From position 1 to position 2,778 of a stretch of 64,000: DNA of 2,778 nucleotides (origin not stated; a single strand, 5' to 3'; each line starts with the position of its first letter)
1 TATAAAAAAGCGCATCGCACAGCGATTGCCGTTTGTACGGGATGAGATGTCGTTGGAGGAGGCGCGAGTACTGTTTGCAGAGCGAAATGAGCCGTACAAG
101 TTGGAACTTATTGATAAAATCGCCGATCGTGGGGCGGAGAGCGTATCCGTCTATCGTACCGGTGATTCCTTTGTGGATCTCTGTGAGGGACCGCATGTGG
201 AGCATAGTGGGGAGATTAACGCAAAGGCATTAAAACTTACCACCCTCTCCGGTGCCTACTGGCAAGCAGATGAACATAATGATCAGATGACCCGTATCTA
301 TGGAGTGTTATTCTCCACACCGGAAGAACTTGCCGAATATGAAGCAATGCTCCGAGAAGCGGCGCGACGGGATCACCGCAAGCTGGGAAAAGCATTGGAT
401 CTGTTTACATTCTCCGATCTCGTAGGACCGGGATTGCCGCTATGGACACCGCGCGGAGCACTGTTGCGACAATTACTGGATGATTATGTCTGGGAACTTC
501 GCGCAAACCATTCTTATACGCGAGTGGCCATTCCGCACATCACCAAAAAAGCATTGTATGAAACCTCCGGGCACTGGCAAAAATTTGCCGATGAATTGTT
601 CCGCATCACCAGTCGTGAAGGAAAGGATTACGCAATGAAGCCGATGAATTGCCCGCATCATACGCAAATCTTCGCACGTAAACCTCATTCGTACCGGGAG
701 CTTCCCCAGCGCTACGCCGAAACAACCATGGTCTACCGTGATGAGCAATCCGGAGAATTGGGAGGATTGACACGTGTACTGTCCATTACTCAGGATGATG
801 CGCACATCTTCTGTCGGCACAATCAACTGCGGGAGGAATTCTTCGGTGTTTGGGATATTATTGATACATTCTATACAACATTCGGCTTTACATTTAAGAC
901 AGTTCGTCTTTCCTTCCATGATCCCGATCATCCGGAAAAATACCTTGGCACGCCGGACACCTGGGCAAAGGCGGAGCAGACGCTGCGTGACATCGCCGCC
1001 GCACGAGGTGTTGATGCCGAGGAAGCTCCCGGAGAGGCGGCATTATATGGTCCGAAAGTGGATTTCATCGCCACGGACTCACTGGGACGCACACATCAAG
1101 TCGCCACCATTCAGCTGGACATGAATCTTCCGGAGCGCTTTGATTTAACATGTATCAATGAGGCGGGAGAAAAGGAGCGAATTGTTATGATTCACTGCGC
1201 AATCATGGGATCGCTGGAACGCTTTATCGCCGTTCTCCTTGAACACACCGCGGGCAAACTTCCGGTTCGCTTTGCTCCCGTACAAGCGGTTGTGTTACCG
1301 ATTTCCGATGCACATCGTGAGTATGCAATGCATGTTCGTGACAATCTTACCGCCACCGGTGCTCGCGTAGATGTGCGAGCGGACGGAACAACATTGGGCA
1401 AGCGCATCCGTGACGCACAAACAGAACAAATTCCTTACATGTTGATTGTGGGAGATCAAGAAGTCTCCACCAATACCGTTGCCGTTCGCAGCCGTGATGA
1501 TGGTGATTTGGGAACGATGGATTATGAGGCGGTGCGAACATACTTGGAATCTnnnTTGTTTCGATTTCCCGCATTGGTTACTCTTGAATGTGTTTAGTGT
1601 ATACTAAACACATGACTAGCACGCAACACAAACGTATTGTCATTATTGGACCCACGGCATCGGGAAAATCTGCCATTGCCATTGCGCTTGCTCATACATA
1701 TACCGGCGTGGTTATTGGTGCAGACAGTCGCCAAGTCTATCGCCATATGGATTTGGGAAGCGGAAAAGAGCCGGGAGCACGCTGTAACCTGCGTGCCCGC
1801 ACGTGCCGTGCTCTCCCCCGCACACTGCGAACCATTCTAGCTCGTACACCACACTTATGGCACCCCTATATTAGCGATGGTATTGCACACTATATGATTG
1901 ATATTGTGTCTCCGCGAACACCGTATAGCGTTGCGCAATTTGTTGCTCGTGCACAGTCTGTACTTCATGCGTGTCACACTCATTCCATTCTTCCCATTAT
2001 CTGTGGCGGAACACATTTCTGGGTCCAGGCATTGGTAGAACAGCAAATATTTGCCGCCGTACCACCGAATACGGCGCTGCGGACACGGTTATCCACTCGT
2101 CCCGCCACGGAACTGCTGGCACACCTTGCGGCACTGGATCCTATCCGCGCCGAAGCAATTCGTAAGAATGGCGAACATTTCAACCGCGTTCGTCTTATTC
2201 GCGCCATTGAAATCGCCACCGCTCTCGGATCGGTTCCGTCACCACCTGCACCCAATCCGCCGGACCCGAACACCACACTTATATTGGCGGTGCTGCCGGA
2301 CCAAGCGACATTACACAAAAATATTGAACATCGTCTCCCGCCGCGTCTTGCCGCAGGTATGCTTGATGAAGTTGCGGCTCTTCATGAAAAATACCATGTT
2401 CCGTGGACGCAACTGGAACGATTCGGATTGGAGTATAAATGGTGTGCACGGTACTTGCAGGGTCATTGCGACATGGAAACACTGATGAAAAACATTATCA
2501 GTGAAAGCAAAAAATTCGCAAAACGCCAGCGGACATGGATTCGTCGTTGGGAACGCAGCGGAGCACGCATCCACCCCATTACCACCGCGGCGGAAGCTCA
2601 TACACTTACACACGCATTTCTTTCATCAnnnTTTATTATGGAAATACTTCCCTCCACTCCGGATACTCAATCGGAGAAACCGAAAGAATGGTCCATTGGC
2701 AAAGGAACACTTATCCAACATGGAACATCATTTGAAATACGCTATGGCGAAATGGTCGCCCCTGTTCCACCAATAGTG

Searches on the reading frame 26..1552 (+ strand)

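Call 8: search_protein_families(library=pfam, proteins=[window:26-1552:+], max_evalue=0.001)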
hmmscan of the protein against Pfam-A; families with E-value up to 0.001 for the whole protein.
window:26-1552:+ (509 aa): 3 families
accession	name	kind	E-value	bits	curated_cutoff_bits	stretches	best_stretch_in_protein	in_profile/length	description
PF00587.30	tRNA-synt_2b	-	1.1e-44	153.1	29.3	1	192-407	1-178/179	tRNA synthetase class II core domain (G, H, P, S and T)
PF03129.25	HGTP_anticodon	-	1.4e-22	80.1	21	1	420-508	1-92/94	Anticodon binding domain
PF07973.19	tRNA_SAD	-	5.6e-11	42.7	24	1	40-92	1-44/44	Threonyl and Alanyl tRNA synthetase second additional domain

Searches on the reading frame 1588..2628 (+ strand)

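Call 8: search_protein_families(library=pfam, proteins=[window:1588-2628:+], max_evalue=0.001)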
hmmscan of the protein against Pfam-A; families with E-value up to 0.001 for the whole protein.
window:1588-2628:+ (347 aa): 2 families
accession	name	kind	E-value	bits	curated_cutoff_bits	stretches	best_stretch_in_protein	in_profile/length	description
PF01715.23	IPPT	-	2.7e-48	165.2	23.6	1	97-320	19-242/243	IPP transferase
PF01745.22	IPT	-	1.1e-05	25.4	20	1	18-61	5-48/233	Isopentenyl transferase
